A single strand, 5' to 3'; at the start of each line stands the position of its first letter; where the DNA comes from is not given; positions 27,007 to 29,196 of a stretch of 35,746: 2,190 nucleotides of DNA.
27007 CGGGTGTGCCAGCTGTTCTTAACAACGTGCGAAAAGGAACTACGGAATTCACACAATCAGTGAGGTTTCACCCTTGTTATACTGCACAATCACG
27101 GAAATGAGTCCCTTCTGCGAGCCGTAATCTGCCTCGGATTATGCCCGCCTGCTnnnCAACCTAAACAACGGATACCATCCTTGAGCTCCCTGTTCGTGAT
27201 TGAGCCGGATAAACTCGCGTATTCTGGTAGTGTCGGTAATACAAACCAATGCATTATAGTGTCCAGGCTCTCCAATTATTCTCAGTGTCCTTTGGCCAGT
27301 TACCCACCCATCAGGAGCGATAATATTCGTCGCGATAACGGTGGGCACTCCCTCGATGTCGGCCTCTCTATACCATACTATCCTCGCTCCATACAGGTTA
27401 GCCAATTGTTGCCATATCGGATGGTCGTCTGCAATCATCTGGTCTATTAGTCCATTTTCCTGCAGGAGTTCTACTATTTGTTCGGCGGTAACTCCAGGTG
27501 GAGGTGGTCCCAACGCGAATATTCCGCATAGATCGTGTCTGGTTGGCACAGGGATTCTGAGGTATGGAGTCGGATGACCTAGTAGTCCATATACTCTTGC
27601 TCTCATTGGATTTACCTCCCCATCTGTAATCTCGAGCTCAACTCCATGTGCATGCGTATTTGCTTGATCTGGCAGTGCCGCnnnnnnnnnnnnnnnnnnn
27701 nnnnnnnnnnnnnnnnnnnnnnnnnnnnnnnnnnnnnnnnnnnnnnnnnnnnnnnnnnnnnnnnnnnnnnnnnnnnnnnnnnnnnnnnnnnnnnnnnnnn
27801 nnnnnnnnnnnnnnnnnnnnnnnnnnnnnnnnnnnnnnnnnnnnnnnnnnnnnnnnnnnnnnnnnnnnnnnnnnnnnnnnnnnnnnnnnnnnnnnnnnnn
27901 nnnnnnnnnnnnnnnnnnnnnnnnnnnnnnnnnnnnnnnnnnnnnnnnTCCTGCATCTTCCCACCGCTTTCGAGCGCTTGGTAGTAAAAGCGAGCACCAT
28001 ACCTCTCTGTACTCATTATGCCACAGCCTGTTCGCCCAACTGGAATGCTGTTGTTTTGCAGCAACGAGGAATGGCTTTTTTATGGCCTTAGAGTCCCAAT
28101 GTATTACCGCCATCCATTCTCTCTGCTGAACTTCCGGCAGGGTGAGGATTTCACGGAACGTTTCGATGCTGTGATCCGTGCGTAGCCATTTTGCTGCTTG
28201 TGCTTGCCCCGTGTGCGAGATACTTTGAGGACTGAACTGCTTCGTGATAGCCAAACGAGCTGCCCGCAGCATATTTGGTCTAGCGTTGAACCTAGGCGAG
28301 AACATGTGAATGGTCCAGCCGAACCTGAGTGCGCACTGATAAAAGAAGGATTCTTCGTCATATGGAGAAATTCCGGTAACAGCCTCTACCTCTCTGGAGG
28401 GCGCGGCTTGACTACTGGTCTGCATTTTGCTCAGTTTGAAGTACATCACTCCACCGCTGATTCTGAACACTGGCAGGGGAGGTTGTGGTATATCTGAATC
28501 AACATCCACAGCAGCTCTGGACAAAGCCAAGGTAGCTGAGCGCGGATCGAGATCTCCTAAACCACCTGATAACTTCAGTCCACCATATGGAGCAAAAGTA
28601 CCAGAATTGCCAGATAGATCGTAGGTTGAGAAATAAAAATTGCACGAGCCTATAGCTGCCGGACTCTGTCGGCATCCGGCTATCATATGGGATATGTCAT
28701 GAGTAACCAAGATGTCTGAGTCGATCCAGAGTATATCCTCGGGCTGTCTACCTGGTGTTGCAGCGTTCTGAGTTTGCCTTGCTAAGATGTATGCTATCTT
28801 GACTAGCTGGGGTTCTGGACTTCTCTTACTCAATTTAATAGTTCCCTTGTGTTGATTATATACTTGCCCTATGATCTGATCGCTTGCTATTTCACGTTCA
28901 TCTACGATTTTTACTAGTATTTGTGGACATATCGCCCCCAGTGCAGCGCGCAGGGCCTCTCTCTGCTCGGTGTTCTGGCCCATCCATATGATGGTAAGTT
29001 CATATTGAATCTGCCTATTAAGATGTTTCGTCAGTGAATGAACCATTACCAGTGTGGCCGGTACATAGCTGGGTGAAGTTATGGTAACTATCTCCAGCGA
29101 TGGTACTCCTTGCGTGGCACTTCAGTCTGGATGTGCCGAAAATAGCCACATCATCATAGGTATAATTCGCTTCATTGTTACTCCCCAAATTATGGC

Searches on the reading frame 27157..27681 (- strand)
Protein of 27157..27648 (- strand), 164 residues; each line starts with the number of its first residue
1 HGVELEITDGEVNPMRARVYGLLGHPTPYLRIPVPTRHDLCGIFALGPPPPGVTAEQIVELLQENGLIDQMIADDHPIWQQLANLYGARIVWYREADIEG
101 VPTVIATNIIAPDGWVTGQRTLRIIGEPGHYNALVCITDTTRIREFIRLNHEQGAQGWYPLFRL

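Call 28: search_solved_structures(query=window:27157-27648:-, max_evalue=10, show_alignments=3)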
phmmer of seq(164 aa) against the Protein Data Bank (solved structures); distinct sequences matched with E-value up to 10: 6.
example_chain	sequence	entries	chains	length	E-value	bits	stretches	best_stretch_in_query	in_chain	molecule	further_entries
9dae_A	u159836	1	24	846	0.29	14.1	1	106-158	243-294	Phosphoenolpyruvate synthase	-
6d48_E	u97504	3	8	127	0.33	14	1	91-142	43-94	Myeloid cell surface antigen CD33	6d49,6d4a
5ihb_A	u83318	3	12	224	0.62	13.1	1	91-142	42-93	Myeloid cell surface antigen CD33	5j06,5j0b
8k7m_C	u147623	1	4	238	0.74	12.8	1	24-92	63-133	De novo design protein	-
7aw6_A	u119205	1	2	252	0.87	12.6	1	91-142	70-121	Myeloid cell surface antigen CD33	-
9mkg_C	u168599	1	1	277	1.1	12.3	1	91-142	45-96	Myeloid cell surface antigen CD33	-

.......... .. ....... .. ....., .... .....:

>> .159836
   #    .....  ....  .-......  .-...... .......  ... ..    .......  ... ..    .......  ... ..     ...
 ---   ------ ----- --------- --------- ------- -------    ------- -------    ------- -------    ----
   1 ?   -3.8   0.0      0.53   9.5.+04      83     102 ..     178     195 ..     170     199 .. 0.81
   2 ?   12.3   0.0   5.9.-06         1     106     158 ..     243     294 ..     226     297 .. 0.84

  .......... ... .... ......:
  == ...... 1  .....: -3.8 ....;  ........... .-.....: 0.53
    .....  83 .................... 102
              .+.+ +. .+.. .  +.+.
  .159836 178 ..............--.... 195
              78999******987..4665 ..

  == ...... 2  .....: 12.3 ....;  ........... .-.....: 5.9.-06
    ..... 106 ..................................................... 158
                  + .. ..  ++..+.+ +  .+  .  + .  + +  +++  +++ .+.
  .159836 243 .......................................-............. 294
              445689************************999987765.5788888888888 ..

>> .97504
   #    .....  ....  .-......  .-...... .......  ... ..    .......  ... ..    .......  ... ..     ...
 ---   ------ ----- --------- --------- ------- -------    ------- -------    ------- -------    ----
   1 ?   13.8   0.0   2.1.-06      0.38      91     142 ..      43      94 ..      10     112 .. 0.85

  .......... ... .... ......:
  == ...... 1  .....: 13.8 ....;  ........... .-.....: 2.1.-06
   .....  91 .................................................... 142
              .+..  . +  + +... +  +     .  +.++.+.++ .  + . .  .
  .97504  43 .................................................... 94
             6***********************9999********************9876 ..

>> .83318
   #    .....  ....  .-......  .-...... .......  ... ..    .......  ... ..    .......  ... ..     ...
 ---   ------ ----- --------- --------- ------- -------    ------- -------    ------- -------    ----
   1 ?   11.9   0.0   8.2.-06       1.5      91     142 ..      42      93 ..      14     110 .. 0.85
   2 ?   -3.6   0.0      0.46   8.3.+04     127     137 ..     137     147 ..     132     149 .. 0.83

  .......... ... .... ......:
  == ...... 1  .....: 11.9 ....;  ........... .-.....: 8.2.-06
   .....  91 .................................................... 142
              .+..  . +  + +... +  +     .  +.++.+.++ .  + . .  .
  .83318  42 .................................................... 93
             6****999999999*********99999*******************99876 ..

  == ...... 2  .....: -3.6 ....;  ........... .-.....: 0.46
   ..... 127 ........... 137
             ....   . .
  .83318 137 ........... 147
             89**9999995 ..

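Call 39: search_solved_structures(query=A2, max_evalue=10, show_alignments=4)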
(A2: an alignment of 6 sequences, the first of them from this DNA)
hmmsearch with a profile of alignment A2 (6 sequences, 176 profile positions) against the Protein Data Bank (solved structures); distinct sequences matched with E-value up to 10: 4.
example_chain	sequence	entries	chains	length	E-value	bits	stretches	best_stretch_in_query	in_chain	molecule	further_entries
7eko_K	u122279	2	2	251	0.59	12.9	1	78-140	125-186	ATP-dependent Clp protease proteolytic subunit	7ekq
7rep_A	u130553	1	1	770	0.7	12.6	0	75-117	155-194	Penicillin G acylase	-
4pel_B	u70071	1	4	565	0.79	12.5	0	75-117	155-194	Penicillin G acylase subunit beta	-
4pem_B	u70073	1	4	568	0.8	12.4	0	75-117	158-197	Penicillin G acylase Beta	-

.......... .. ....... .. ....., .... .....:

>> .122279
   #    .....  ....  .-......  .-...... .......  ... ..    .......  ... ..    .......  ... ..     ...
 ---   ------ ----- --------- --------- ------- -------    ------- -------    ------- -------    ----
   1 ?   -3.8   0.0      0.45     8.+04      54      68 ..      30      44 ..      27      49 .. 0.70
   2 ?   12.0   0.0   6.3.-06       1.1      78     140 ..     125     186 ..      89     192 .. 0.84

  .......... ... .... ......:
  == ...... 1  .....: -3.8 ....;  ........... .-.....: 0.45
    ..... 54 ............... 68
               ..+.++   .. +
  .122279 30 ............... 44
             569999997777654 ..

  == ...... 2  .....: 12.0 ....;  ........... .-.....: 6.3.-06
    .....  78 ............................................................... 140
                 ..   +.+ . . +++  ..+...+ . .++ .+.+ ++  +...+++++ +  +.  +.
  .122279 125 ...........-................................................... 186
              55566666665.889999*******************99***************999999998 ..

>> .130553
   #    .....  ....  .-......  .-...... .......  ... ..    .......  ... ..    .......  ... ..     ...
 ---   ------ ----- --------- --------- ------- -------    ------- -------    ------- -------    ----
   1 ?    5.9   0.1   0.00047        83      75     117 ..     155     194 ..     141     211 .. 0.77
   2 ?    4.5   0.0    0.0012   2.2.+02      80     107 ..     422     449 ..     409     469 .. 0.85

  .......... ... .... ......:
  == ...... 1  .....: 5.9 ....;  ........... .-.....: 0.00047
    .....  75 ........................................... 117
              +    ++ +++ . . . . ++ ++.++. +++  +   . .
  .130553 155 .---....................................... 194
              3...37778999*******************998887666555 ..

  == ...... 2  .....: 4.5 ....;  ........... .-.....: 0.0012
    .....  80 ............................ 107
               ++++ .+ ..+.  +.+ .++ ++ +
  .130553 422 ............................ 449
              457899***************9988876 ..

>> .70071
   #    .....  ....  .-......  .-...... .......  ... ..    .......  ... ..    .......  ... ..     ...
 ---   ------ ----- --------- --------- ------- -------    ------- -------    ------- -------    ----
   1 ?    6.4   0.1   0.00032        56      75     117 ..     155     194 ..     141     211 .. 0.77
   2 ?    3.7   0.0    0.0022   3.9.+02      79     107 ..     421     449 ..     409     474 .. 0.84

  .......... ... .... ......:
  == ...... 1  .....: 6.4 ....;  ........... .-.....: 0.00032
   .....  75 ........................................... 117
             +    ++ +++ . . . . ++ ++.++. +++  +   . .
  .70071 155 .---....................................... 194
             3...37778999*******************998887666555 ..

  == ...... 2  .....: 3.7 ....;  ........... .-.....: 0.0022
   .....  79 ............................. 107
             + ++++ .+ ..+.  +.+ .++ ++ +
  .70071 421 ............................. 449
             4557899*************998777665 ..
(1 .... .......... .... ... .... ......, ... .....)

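Call 40: find_homologous_proteins(query=A2, max_evalue=0.01)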
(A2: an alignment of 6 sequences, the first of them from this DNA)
Query A2 (6 sequences) (175 aa, profile of the alignment): 3 proteins with E <= 0.01 among 5857 candidates.
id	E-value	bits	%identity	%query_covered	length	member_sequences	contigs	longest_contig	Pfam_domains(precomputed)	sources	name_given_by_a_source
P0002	3.4e-74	266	70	95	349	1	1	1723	-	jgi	jgi:hypothetical protein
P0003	4.3e-64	233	39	93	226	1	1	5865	-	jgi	jgi:hypothetical protein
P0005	4.6e-59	217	31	98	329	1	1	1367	-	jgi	jgi:hypothetical protein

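Call 47: predict_structure(alignment_id=A2)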
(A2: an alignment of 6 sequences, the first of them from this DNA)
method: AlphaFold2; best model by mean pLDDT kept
length: 175 residues; sequences in the alignment: 6
mean_pLDDT: 85.0   pTM: 0.82
mean pLDDT of the five models: 85.0, 82.2, 80.2, 80.1, 65.5
residues with pLDDT >= 90: 79; 70-90: 77; 50-70: 13; < 50: 6
segments of 3 or more residues with pLDDT < 50: 4-6
pLDDT, mean of each block of 10 residues (from residue 1): 54 87 85 88 88 90 87 89 88 95 90 88 90 90 93 91 73 47
secondary structure, 60 per line:
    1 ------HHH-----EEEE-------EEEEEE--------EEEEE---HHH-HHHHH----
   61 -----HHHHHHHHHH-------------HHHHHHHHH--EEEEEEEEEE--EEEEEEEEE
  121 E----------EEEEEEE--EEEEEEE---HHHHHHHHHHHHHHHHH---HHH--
elements in order: E15-18 E26-31 E40-44 H52-56 H66-75 H89-97 E100-109 E112-121 E132-138 E141-147 H151-167

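Call 50: fold_search(model_id=the predicted structure, library=pdb)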
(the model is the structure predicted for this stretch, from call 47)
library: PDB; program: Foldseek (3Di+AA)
matches with E <= 10: 230; with E <= 0.001: 0
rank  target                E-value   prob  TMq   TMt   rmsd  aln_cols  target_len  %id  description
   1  6w9r_A                3.5e-03  0.99  0.33  0.35   9.6       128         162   15  Crystal structure of an OTU deubiquitinase from Wolbachia pipientis wMel bound to ubiquitin (released 2020-07-01)
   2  6w9r_B                5.3e-03  0.99  0.31  0.33   9.8       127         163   13  Crystal structure of an OTU deubiquitinase from Wolbachia pipientis wMel bound to ubiquitin (released 2020-07-01)
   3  6w9r_D                1.0e-02  0.98  0.32  0.34   9.5       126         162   15  Crystal structure of an OTU deubiquitinase from Wolbachia pipientis wMel bound to ubiquitin (released 2020-07-01)
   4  6w9r_G                1.3e-02  0.92  0.29  0.30  10.6       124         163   14  Crystal structure of an OTU deubiquitinase from Wolbachia pipientis wMel bound to ubiquitin (released 2020-07-01)
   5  6w9r_F                2.3e-02  0.95  0.33  0.35   9.7       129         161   13  Crystal structure of an OTU deubiquitinase from Wolbachia pipientis wMel bound to ubiquitin (released 2020-07-01)
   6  3von_c                3.1e-02  0.95  0.23  0.19   4.6        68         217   19  Crystalstructure of the ubiquitin protease (released 2012-05-30)
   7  6w9o                  3.8e-02  0.54  0.26  0.28  12.9       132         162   16  Crystal structure of an OTU deubiquitinase from Wolbachia pipientis wMel (released 2020-07-01)
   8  4bop_A                4.2e-02  0.98  0.34  0.39   3.8       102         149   16  Structure of OTUD1 OTU domain (released 2013-07-17)
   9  4boq                  4.2e-02  0.80  0.36  0.36  10.5       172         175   12  Structure of OTUD2 OTU domain (released 2013-07-17)
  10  4dhj_L                5.1e-02  0.82  0.28  0.22  10.8       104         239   20  The structure of a ceOTUB1 ubiquitin aldehyde UBC13~Ub complex (released 2012-02-22)
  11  4boz_A                5.8e-02  0.75  0.35  0.38  10.1       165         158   12  Structure of OTUD2 OTU domain in complex with K11-linked di ubiquitin (released 2013-07-17)
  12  4dhj_E                6.1e-02  0.80  0.29  0.22  10.8       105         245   20  The structure of a ceOTUB1 ubiquitin aldehyde UBC13~Ub complex (released 2012-02-22)
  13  4bop_B                6.9e-02  0.97  0.33  0.38   3.8       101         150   16  Structure of OTUD1 OTU domain (released 2013-07-17)
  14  3zrh                  7.4e-02  0.92  0.32  0.15   7.1        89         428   16  Crystal structure of the Lys29, Lys33-linkage-specific TRABID OTU deubiquitinase domain reveals an Ankyrin-repeat ubiqui (released 2011-12-14)
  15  5lrx_E                7.8e-02  0.84  0.29  0.17   7.2        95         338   13  Structure of A20 OTU domain bound to ubiquitin (released 2016-10-19)
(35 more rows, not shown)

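Call 58: search_protein_families(library=pfam, alignment_id=A2, max_evalue=10)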
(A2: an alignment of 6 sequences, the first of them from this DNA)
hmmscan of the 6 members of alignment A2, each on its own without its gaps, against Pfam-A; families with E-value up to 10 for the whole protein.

A. member 1, seq(175 aa): 1 family
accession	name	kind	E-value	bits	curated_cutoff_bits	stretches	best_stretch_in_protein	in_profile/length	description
PF22554.1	Chap-C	-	0.21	12.7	27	1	144-167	27-50/91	TY-Chap C-terminal domain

B. families by the number of members that match (of 6 scanned): 4 families
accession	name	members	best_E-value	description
PF10275.15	Peptidase_C65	1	0.056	Peptidase C65 Otubain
PF17412.7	VraX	1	0.065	Family of unknown function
PF16842.11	RRM_occluded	1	0.18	Occluded RNA-recognition motif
PF22554.1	Chap-C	1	0.21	TY-Chap C-terminal domain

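Call 64: fold_search(model_id=the predicted structure, library=viral)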
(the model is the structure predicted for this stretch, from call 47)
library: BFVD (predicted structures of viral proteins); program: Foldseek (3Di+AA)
matches with E <= 10: 406; with E <= 0.001: 4
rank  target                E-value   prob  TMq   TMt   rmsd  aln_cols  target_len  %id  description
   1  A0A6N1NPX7            1.8e-04  1.00  0.40  0.26  19.2       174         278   14  Putative ORFan [Tupanvirus deep ocean]
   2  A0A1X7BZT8            2.6e-04  1.00  0.41  0.31  10.0       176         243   11  (no name in the UniProt tables at hand)
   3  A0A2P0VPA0            7.5e-04  1.00  0.49  0.47   5.3       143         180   17  Uncharacterized protein [Tetraselmis virus 1]
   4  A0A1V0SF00            7.9e-04  0.99  0.35  0.21  14.8       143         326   17  OTU domain-containing protein [Hokovirus HKV1]
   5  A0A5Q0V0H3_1          1.5e-03  1.00  0.48  0.08   5.5       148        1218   18  Replicase large subunit [Hammarskog virga-like virus]
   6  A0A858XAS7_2          2.4e-03  0.94  0.27  0.07  12.7       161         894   18  Uncharacterized protein [Botrytis porri botybirnavirus 1]
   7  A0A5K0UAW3            3.4e-03  1.00  0.38  0.17   6.2       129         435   19  Uncharacterized protein [Yasminevirus sp. GU-2018]
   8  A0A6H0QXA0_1          3.9e-03  0.99  0.33  0.05   8.5       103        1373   16  Protein ORF62 [Cyprinid herpesvirus 2]
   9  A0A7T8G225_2          4.1e-03  0.94  0.38  0.08  16.4       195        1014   10  Polyprotein [Soybean thrips iflavirus 5]
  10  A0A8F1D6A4            6.7e-03  0.75  0.35  0.10  11.7       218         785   12  (no name in the UniProt tables at hand)
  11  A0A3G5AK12            7.2e-03  0.96  0.28  0.05   9.3       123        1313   14  VETF-like early transcription factor large subunit [Solivirus sp.]
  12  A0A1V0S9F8            7.6e-03  0.98  0.36  0.38  10.5       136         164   18  Uncharacterized protein [Catovirus CTV1]
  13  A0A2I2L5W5            8.1e-03  0.93  0.26  0.05   7.5       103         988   14  mRNA 5'-phosphatase [Orpheovirus IHUMI-LCC2]
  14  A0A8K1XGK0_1          1.2e-02  0.97  0.40  0.08  12.8       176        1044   11  (no name in the UniProt tables at hand)
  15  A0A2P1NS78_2          1.2e-02  0.87  0.29  0.08   9.2       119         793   17  (no name in the UniProt tables at hand)
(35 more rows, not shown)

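Call 66: find_related_loci(query=A4, collection=metagenome_contigs, flank=10000)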
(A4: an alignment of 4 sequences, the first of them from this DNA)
Query A4 (175 aa) in metagenome_contigs; peptide patterns used: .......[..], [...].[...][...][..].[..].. (x = any residue, [..] = any of these).
68 stretches matched a pattern, but none encodes a relative of the query by tblastn (E <= 1e-3).

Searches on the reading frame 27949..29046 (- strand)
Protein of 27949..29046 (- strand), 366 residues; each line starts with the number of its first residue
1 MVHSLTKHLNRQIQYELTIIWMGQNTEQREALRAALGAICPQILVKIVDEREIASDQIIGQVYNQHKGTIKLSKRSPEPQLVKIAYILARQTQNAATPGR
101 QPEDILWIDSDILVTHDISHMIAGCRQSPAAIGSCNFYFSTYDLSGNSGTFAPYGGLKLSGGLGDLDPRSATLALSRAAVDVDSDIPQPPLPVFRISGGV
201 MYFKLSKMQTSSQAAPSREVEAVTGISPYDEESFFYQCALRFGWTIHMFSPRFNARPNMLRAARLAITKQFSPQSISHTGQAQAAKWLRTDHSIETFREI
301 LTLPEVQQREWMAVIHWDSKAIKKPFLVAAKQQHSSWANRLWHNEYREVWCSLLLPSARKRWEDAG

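Call 27: search_solved_structures(query=window:27949-29046:-, max_evalue=10, show_alignments=3)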
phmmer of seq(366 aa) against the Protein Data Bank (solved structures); distinct sequences matched with E-value up to 10: 2.
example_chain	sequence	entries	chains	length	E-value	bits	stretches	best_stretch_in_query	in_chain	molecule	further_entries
9xqb_B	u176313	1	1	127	1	11.6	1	221-262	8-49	Fab Light chain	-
2oz4_L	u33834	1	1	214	1.3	11.3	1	221-262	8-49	FAB FRAGMENT LIGHT CHAIN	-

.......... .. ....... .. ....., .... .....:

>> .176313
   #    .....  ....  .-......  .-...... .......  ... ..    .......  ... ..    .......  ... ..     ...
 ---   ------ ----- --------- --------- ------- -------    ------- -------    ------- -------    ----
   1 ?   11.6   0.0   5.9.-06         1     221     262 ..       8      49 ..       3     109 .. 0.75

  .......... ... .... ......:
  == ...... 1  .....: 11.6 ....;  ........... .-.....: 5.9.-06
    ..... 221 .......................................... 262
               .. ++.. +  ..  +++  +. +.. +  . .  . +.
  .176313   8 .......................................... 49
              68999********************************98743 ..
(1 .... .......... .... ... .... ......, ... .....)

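Call 49: search_solved_structures(query=A3, max_evalue=1, show_alignments=2)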
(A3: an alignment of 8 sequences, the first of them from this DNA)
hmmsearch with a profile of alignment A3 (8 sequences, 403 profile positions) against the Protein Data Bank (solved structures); distinct sequences matched with E-value up to 1: 0.

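Call 51: find_homologous_proteins(query=A3, max_evalue=0.001)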
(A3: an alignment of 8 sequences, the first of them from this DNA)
Query A3 (8 sequences) (366 aa, profile of the alignment): 2 proteins with E <= 0.001 among 8000 candidates.
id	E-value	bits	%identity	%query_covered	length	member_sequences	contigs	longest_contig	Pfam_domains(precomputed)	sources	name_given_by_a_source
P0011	8.6e-91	323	27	43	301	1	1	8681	PF01501.27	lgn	-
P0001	4.1e-85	304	100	94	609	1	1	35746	-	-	-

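Call 67: find_related_loci(query=A3, collection=metagenome_contigs, flank=10000)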
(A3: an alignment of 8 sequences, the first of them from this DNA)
Query A3 (366 aa) in metagenome_contigs; peptide patterns used: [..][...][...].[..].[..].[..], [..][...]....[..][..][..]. (x = any residue, [..] = any of these).
396 stretches matched a pattern; 1 encode a relative of the query (tblastn E <= 1e-3); 1 distinct loci.
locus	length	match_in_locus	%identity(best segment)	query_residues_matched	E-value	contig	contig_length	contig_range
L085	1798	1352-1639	30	106-211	2e-10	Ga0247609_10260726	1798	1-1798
